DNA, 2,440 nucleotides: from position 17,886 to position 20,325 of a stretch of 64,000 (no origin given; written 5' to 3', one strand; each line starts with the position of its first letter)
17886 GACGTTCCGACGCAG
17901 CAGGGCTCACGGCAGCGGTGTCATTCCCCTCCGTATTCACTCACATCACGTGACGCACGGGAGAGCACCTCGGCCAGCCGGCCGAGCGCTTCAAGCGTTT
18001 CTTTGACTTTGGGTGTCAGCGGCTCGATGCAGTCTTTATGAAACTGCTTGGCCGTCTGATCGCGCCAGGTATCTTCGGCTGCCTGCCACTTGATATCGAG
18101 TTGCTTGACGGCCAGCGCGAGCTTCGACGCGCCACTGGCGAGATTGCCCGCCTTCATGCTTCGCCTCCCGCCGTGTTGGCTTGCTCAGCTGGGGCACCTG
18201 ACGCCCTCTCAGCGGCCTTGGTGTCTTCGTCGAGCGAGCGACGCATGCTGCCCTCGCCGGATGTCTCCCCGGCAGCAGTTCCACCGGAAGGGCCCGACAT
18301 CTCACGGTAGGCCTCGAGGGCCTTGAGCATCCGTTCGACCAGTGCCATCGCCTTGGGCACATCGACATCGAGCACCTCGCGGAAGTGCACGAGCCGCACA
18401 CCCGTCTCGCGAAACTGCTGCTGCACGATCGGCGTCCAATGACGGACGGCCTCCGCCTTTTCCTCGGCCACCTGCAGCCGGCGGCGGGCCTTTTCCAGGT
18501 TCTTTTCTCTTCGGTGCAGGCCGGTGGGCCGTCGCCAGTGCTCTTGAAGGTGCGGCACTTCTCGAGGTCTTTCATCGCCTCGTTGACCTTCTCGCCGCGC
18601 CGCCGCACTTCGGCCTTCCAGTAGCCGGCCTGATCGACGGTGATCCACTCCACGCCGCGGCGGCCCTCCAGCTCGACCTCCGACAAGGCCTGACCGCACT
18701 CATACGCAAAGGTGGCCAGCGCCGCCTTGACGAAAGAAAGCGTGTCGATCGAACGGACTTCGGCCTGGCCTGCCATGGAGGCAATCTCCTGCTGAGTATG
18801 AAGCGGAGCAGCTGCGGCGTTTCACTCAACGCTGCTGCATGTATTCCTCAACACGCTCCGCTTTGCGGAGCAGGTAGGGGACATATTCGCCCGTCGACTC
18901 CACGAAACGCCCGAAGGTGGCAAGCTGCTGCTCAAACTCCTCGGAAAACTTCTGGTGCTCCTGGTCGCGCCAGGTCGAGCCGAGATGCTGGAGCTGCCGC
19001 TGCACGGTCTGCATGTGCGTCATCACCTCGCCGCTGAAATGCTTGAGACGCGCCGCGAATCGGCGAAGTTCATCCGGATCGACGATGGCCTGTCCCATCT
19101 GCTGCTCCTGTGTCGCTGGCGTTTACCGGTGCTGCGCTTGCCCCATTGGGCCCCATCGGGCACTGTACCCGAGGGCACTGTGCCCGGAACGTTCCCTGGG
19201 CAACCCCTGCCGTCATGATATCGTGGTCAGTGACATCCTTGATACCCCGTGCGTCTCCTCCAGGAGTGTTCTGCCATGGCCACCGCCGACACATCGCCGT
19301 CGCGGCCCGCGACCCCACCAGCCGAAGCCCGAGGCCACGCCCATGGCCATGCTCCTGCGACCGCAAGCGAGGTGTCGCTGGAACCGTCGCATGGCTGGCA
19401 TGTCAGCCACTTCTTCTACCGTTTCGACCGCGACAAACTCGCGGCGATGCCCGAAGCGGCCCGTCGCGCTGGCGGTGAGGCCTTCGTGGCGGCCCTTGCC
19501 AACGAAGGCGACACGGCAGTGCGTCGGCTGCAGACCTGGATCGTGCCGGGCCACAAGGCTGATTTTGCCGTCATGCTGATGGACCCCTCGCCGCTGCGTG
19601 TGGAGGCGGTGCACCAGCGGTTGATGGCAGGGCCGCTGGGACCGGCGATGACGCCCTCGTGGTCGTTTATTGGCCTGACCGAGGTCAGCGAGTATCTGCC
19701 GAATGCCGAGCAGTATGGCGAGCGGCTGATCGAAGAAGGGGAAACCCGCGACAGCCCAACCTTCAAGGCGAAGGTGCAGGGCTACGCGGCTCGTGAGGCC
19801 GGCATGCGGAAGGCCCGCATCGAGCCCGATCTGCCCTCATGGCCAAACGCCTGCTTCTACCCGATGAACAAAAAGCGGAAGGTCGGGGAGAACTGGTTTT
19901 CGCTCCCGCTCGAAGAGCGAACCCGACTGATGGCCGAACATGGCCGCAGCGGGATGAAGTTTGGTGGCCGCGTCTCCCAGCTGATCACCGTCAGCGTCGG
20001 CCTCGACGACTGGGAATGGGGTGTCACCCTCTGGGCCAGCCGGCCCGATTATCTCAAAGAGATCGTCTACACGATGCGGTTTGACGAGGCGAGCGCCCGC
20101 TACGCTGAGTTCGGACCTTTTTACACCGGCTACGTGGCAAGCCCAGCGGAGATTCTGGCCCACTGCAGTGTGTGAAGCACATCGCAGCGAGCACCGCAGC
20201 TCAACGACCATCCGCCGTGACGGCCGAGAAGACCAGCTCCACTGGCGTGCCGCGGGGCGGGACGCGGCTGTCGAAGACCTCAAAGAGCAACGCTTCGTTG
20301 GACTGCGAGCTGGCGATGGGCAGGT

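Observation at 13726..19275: Type VII-secretion-like cluster (WXG100-like pair plus FtsK/SpoIIIE ATPase) in a probable Planctomycete, with no recognisable membrane components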

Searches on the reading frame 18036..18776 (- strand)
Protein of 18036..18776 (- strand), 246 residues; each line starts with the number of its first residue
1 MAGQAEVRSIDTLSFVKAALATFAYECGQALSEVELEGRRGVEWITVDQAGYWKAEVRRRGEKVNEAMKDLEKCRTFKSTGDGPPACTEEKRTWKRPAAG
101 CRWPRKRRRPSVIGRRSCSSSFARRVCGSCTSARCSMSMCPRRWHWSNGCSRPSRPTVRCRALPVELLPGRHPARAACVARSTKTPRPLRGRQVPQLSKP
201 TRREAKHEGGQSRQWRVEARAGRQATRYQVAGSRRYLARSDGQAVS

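Call 3: search_protein_families(library=pfam, proteins=[window:18036-18776:-], max_evalue=1)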
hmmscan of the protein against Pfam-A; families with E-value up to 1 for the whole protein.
window:18036-18776:- (246 aa): 1 family
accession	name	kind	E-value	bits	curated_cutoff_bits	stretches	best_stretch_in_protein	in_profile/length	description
PF08583.15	Cmc1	-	0.24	11.9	22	1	63-94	12-43/70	Cytochrome c oxidase biogenesis protein Cmc1 like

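Call 4: search_protein_families(library=ncbifam, proteins=[window:18036-18776:-], max_evalue=1)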
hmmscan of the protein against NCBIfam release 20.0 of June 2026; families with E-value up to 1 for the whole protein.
window:18036-18776:- (246 aa): 0 families

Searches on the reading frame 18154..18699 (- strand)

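Call 3: search_protein_families(library=pfam, proteins=[window:18154-18699:-], max_evalue=1)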
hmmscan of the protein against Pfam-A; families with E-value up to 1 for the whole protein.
window:18154-18699:- (181 aa): 0 families

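Call 4: search_protein_families(library=ncbifam, proteins=[window:18154-18699:-], max_evalue=1)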
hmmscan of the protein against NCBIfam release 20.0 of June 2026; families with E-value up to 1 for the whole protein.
window:18154-18699:- (181 aa): 1 family
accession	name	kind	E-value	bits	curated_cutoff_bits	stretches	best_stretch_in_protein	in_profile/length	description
NF052474.1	pept_arginase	exception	0.15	11.6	350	1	75-130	4-60/287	peptide arginase, FlmR/OhkR family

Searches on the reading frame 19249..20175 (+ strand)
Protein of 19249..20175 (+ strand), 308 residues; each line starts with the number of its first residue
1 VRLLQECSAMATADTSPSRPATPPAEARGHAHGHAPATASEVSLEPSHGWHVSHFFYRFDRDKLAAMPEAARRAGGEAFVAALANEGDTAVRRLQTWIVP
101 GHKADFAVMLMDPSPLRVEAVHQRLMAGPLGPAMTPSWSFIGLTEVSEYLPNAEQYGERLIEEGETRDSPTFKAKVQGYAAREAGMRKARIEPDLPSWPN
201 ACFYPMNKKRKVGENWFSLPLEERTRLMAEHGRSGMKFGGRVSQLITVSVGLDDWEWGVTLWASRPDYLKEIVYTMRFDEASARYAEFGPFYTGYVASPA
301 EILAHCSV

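Call 27: search_protein_families(library=pfam, proteins=[window:19249-20175:+], max_evalue=0.01)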
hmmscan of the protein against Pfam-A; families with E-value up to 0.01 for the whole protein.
window:19249-20175:+ (308 aa): 1 family
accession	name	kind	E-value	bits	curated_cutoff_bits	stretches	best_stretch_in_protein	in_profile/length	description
PF06778.18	Chlor_dismutase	-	1.5e-50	171.9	25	1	80-295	9-187/189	Chlorite dismutase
